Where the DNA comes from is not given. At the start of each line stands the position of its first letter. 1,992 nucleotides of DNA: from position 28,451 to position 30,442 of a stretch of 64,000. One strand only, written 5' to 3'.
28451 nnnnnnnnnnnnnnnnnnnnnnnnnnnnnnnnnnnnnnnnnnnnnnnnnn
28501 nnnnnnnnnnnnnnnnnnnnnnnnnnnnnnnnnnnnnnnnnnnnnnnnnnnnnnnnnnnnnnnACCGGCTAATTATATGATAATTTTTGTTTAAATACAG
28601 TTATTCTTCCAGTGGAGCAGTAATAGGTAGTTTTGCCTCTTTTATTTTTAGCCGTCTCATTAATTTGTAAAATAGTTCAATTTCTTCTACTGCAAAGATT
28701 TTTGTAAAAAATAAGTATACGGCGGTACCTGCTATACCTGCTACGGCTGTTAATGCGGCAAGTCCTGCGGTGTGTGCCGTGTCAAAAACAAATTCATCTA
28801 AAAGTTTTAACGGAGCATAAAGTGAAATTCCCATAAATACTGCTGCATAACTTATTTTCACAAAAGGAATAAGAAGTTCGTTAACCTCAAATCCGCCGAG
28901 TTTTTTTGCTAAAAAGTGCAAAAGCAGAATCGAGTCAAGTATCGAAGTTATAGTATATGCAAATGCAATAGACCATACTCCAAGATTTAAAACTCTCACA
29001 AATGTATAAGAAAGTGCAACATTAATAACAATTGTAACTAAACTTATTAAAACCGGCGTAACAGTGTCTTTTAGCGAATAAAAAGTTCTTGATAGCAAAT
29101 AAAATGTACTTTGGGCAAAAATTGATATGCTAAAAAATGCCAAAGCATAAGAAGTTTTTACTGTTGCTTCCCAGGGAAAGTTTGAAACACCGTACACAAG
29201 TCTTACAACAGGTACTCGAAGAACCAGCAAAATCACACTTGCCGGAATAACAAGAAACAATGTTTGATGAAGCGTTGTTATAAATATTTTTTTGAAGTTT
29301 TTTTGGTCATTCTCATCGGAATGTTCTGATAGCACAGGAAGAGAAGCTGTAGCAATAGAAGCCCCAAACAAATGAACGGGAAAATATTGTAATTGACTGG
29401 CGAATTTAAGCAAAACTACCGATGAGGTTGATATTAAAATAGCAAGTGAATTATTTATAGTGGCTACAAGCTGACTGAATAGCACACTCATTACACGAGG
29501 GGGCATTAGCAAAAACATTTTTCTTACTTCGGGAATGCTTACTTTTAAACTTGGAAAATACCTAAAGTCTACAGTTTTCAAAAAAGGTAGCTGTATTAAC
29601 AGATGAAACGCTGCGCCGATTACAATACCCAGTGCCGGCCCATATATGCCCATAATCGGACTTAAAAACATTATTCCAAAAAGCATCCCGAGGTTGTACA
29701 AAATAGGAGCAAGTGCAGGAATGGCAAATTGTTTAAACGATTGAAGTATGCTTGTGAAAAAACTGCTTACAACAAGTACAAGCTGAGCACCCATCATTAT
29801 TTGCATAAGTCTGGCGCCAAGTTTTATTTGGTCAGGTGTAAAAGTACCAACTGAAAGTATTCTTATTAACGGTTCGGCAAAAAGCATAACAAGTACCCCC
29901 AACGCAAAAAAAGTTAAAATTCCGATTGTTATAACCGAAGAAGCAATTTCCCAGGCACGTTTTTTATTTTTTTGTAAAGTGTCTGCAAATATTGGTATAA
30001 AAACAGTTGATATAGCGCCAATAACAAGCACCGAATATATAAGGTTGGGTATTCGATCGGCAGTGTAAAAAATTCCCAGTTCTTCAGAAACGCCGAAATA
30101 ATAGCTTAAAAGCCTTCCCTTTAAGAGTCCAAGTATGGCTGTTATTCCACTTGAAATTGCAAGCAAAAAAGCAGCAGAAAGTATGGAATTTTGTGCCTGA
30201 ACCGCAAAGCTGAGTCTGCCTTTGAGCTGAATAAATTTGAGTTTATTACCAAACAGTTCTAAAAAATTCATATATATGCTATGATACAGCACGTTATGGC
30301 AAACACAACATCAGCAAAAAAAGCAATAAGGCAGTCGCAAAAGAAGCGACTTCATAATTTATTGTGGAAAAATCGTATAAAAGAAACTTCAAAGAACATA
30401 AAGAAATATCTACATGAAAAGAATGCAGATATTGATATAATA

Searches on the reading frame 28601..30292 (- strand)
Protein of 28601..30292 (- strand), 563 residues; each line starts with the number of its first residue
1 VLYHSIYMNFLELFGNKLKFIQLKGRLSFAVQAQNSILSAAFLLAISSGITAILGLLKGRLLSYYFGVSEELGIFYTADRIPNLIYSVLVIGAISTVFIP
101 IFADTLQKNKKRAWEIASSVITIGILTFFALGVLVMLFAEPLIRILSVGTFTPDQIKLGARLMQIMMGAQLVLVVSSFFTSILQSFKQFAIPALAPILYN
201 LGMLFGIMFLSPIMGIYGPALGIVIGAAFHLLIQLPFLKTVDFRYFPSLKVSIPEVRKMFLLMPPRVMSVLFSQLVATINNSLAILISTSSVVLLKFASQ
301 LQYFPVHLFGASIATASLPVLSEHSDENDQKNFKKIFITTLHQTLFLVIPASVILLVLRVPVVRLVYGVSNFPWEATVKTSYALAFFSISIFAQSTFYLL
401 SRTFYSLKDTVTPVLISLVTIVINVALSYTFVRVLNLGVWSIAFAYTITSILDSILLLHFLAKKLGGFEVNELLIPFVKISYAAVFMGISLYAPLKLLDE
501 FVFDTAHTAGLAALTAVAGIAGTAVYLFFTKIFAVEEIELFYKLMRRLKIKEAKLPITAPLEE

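Call 84: search_protein_families(library=pfam, proteins=[window:28601-30292:-], max_evalue=0.00001)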
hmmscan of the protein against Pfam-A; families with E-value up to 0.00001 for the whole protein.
window:28601-30292:- (563 aa): 3 families
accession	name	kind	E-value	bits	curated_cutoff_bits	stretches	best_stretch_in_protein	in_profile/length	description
PF03023.19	MurJ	-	5.4e-82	276.2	27.4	1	63-494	2-432/451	Lipid II flippase MurJ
PF13440.11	Polysacc_synt_3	-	7.7e-12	45.5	23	1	165-369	90-286/293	Polysaccharide biosynthesis protein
PF01554.23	MatE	-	6.9e-09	36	24.9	1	265-430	1-161/161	MatE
